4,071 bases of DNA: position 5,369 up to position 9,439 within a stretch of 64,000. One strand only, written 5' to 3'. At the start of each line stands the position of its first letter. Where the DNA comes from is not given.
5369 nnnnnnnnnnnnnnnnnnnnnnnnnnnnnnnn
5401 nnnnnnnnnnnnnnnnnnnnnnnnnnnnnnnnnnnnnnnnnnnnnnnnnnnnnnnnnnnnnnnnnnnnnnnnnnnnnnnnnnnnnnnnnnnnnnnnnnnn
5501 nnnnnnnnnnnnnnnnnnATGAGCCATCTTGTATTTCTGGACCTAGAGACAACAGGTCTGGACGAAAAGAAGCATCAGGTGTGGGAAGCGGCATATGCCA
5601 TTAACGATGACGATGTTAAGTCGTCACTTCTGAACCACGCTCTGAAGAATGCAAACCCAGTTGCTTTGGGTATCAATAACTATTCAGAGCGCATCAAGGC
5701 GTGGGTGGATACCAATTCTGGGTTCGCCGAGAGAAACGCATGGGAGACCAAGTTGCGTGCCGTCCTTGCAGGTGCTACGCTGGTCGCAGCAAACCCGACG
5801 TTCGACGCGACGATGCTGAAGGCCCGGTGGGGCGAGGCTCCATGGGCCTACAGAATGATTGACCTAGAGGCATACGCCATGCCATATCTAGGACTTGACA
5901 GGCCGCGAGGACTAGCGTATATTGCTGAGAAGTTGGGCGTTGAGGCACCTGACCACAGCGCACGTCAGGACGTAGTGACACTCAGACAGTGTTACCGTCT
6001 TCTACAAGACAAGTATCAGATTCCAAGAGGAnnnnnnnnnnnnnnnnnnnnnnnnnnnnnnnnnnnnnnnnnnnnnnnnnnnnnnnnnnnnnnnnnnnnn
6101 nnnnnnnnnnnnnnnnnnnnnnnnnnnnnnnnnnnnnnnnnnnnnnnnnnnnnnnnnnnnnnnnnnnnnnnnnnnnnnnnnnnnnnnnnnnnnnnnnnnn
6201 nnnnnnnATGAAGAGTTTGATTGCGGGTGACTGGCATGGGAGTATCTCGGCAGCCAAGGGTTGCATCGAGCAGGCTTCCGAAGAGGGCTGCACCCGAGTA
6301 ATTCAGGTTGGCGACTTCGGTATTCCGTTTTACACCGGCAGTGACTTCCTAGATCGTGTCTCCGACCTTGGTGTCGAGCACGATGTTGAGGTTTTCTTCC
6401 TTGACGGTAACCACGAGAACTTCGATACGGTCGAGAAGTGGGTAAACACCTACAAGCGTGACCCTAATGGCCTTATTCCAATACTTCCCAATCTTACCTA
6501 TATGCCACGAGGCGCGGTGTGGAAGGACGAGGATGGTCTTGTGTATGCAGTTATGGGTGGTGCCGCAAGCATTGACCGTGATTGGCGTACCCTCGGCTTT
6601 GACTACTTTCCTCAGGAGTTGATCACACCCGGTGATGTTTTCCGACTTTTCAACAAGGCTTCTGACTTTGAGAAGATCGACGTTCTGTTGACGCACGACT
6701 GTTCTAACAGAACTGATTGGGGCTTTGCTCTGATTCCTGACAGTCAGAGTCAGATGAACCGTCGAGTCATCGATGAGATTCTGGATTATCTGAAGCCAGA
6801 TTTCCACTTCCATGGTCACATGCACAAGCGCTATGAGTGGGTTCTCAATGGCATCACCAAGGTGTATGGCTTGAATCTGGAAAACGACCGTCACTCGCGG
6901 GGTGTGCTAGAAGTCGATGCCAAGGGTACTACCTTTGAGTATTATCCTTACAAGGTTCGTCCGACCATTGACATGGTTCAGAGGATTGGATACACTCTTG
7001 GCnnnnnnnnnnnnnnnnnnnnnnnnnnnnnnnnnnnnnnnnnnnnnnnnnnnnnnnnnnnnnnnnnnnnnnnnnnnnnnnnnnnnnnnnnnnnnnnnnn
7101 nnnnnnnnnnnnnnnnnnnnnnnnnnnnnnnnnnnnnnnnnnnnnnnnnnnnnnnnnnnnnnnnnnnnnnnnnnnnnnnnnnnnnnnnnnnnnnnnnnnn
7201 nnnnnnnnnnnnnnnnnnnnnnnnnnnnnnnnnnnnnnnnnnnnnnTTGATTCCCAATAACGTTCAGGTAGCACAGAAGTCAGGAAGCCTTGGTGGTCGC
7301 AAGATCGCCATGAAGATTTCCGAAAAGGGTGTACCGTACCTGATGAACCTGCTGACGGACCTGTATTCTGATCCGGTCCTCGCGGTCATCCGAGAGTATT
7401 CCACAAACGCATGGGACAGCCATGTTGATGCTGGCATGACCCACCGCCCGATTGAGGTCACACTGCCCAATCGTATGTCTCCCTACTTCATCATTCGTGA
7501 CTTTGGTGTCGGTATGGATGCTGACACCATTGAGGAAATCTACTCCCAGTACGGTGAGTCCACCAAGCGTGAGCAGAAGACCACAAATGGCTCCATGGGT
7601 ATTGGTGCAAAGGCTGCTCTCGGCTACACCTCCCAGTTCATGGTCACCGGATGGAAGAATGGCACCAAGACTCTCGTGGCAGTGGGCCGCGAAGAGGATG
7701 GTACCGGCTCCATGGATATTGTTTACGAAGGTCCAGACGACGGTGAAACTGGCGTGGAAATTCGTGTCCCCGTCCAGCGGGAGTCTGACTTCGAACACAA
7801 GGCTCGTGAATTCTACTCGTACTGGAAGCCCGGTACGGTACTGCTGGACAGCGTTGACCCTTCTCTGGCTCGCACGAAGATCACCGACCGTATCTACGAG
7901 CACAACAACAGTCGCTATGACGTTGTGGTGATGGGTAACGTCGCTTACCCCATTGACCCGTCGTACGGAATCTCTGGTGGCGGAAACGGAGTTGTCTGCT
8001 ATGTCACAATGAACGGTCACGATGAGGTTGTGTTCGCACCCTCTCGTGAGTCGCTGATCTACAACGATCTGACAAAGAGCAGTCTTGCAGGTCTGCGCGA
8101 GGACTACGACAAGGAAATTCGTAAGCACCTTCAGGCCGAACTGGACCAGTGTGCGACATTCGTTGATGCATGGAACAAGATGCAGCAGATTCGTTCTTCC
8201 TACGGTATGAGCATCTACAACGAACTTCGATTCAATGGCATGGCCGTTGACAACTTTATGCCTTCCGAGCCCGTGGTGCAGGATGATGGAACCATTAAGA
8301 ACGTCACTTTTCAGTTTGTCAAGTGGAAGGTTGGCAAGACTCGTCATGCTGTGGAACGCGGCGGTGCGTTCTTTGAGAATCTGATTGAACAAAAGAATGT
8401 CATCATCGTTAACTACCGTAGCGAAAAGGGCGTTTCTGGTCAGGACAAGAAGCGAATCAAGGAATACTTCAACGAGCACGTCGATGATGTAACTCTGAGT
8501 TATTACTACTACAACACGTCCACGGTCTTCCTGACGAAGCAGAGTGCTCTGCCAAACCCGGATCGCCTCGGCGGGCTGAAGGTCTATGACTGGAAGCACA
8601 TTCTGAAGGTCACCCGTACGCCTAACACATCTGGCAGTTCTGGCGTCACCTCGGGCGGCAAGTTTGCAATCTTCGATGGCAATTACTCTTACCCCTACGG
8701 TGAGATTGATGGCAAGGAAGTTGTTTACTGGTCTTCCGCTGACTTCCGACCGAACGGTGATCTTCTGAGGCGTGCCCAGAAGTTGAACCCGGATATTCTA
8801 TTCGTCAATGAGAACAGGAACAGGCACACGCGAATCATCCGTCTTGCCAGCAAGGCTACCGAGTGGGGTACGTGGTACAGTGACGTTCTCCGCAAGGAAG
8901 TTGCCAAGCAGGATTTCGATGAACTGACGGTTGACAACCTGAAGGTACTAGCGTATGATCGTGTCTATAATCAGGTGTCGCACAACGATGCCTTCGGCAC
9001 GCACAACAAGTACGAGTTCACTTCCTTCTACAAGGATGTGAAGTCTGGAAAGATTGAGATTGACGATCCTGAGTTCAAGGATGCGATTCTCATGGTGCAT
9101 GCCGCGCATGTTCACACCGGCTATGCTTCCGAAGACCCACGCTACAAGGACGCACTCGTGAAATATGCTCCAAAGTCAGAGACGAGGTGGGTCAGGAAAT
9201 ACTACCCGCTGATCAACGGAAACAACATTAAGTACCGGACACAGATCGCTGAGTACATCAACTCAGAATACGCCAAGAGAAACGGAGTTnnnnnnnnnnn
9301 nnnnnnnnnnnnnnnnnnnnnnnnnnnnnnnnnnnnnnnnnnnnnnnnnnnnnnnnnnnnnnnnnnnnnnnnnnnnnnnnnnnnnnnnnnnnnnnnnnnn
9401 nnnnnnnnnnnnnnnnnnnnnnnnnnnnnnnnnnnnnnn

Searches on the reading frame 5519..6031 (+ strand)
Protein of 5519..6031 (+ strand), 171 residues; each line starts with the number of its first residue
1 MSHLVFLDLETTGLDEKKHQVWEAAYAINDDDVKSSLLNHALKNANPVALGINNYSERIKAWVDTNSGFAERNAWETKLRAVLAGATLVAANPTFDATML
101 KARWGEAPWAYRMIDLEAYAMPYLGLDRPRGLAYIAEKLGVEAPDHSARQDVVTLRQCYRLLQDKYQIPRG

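Call 92: search_protein_families(library=pfam, proteins=[window:5519-6031:+], max_evalue=0.001)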
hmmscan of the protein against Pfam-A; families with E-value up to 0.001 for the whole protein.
window:5519-6031:+ (171 aa): 2 families
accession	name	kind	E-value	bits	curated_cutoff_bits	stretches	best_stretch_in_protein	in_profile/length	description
PF13482.12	RNase_H_2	-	1.8e-06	28.5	22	1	5-159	1-134/165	RNase_H superfamily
PF00929.31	RNase_T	-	2e-06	28.9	24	1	5-154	1-159/164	Exonuclease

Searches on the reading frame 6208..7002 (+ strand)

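Call 92: search_protein_families(library=pfam, proteins=[window:6208-7002:+], max_evalue=0.001)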
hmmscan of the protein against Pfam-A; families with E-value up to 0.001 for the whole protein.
window:6208-7002:+ (265 aa): 2 families
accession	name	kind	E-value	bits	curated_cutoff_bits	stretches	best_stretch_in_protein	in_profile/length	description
PF00149.33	Metallophos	-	2.3e-14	54.7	21.5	1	1-207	1-190/191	Calcineurin-like phosphoesterase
PF12850.12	Metallophos_2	-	4.3e-06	27.2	27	0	1-82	1-71/154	Calcineurin-like phosphoesterase superfamily domain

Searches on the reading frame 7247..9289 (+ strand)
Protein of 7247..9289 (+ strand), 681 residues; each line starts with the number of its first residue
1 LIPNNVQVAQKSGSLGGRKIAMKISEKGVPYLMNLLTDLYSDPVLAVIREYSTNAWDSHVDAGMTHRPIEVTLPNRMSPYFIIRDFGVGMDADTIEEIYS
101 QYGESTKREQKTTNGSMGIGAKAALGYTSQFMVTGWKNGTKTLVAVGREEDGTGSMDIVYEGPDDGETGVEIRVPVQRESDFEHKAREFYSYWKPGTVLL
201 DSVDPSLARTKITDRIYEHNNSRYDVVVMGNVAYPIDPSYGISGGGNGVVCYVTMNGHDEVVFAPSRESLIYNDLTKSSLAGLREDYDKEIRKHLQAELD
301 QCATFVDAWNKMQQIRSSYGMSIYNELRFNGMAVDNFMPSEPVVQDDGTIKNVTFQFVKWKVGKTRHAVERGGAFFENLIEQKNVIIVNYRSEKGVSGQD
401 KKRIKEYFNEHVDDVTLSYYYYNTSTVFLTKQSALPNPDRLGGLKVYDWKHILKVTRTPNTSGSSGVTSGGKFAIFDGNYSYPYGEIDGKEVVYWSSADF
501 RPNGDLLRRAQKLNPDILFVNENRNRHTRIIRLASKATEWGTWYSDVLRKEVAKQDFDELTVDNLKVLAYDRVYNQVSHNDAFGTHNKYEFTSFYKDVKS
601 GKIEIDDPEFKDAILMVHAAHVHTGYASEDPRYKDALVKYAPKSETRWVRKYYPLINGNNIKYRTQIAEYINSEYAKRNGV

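Call 92: search_protein_families(library=pfam, proteins=[window:7247-9289:+], max_evalue=0.001)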
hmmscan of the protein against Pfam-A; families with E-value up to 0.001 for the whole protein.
window:7247-9289:+ (681 aa): 1 family
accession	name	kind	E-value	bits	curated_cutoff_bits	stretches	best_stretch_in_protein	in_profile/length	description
PF13589.12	HATPase_c_3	-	2.2e-07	31.4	25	1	47-145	6-102/137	Histidine kinase-, DNA gyrase B-, and HSP90-like ATPase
